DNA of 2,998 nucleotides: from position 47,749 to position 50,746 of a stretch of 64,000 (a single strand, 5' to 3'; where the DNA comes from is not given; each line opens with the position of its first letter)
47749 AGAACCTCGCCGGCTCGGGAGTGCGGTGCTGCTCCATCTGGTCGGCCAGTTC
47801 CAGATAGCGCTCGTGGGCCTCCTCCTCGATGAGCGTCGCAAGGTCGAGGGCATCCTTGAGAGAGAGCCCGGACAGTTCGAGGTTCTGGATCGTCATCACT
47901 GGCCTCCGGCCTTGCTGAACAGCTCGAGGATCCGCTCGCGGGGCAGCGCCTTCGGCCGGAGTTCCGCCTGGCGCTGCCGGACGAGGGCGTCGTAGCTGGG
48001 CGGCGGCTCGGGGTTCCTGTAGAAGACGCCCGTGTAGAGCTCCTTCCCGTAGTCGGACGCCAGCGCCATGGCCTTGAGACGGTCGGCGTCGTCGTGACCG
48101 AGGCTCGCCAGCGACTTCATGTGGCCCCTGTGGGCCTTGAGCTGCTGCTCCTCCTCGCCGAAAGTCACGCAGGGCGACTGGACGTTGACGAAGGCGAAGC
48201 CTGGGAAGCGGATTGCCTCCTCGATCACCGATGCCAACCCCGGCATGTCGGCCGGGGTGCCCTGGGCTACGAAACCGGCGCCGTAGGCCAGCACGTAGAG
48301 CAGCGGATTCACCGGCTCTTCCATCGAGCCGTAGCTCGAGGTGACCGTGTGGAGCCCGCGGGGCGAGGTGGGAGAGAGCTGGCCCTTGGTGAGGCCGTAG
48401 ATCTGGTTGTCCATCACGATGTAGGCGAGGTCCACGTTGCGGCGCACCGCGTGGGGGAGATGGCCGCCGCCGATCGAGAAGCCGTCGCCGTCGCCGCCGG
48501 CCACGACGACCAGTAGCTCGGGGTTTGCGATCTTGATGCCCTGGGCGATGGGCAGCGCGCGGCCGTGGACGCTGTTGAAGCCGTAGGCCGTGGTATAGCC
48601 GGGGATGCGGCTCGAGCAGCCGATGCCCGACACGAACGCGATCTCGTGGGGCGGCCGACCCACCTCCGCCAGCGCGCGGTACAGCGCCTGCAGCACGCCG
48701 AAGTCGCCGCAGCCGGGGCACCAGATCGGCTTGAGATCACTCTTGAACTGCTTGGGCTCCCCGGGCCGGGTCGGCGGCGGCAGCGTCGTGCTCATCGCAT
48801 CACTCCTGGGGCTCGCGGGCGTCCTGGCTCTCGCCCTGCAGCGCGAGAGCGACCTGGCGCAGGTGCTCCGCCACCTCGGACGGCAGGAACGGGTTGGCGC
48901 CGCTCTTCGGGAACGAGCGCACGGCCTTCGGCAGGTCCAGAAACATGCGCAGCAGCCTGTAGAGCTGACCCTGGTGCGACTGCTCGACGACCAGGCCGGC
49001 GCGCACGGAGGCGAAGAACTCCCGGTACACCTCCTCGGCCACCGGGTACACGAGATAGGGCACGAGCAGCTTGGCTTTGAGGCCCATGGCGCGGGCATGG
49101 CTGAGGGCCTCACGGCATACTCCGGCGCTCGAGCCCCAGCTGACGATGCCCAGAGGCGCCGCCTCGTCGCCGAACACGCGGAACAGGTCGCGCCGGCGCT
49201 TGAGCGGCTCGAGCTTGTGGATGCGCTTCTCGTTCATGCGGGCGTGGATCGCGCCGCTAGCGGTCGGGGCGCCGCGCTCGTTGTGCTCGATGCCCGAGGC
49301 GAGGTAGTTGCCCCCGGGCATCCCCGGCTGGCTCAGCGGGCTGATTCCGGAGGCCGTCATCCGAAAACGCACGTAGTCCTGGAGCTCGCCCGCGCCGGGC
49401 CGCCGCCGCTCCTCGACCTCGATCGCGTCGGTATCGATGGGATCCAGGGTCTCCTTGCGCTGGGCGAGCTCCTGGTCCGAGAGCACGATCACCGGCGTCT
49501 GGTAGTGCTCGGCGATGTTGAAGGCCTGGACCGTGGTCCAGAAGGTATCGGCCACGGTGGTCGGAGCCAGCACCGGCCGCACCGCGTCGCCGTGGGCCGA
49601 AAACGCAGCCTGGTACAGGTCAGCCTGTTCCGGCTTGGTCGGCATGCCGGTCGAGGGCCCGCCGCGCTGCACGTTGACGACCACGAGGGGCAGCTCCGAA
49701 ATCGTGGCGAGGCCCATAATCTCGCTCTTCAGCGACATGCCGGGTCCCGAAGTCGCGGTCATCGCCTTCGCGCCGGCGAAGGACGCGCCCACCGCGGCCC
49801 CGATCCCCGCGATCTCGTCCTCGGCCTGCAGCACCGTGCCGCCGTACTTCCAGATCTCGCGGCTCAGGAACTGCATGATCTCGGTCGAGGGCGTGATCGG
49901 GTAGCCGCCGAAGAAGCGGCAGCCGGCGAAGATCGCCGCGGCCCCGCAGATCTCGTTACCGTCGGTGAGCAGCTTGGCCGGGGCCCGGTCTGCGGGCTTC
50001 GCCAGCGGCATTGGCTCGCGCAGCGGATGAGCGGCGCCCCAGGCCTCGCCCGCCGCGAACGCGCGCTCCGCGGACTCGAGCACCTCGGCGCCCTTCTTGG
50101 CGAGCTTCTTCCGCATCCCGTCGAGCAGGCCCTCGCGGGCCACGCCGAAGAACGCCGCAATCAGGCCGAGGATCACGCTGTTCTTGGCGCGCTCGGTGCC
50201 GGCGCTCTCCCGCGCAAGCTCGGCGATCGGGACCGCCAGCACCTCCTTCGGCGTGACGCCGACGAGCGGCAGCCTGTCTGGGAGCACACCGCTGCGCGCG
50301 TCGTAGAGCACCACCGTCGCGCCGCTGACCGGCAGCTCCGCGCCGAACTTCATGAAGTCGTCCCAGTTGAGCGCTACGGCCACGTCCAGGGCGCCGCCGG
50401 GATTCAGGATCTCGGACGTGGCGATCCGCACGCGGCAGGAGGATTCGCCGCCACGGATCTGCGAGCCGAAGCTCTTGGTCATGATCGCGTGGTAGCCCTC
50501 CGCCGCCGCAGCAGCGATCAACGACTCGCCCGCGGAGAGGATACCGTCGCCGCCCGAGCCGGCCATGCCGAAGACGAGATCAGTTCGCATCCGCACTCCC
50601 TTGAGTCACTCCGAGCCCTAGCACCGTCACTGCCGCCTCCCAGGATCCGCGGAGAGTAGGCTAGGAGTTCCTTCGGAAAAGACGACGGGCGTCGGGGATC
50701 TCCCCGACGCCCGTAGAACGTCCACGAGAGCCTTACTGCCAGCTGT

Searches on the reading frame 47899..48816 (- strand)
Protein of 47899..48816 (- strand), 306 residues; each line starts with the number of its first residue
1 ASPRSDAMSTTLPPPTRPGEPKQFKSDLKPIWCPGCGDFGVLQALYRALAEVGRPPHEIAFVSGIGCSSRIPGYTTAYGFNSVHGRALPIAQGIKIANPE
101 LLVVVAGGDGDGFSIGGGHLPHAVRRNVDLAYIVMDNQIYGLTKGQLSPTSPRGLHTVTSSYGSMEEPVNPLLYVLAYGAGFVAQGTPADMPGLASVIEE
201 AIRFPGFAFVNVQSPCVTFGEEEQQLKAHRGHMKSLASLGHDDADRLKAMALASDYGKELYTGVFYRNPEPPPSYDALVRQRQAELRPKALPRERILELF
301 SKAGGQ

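Call 97: search_protein_families(library=pfam, proteins=[window:47899-48816:-], max_evalue=0.001)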
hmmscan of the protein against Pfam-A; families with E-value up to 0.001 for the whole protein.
window:47899-48816:- (306 aa): 2 families
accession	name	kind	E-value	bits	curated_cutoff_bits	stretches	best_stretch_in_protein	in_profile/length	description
PF02775.26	TPP_enzyme_C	-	3.5e-28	98.8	21.9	1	65-212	2-151/151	Thiamine pyrophosphate enzyme, C-terminal TPP binding domain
PF12367.13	PFO_beta_C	-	2e-07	31.4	24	1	216-273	1-56/66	Pyruvate ferredoxin oxidoreductase beta subunit C terminal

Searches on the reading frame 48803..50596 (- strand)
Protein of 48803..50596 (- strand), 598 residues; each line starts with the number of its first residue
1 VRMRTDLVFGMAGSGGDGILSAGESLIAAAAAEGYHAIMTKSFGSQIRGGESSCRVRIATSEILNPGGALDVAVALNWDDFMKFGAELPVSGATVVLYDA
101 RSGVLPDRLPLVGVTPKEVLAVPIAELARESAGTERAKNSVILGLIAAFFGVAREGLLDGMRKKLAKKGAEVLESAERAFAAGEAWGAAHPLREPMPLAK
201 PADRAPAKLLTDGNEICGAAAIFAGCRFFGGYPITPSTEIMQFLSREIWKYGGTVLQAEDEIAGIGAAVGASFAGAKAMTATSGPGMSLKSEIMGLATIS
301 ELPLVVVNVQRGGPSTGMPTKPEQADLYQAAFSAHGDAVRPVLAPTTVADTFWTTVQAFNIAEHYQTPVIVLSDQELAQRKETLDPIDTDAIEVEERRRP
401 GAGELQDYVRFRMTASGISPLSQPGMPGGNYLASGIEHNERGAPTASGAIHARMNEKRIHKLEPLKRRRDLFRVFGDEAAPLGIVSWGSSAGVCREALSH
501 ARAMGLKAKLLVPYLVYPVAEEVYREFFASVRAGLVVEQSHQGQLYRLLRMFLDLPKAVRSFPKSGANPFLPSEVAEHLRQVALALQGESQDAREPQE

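Call 97: search_protein_families(library=pfam, proteins=[window:48803-50596:-], max_evalue=0.001)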
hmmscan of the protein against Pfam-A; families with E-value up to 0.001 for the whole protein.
window:48803-50596:- (598 aa): 3 families
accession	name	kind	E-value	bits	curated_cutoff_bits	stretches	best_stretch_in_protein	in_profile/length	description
PF01855.24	POR_N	-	9.8e-58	196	27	1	220-447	2-220/231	Pyruvate flavodoxin/ferredoxin oxidoreductase, thiamine diP-bdg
PF01558.24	POR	-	2e-28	100.2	27.4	1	15-183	1-171/173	Pyruvate ferredoxin/flavodoxin oxidoreductase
PF17147.9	PFOR_II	-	0.00023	21.9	27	1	483-553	4-78/102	Pyruvate:ferredoxin oxidoreductase core domain II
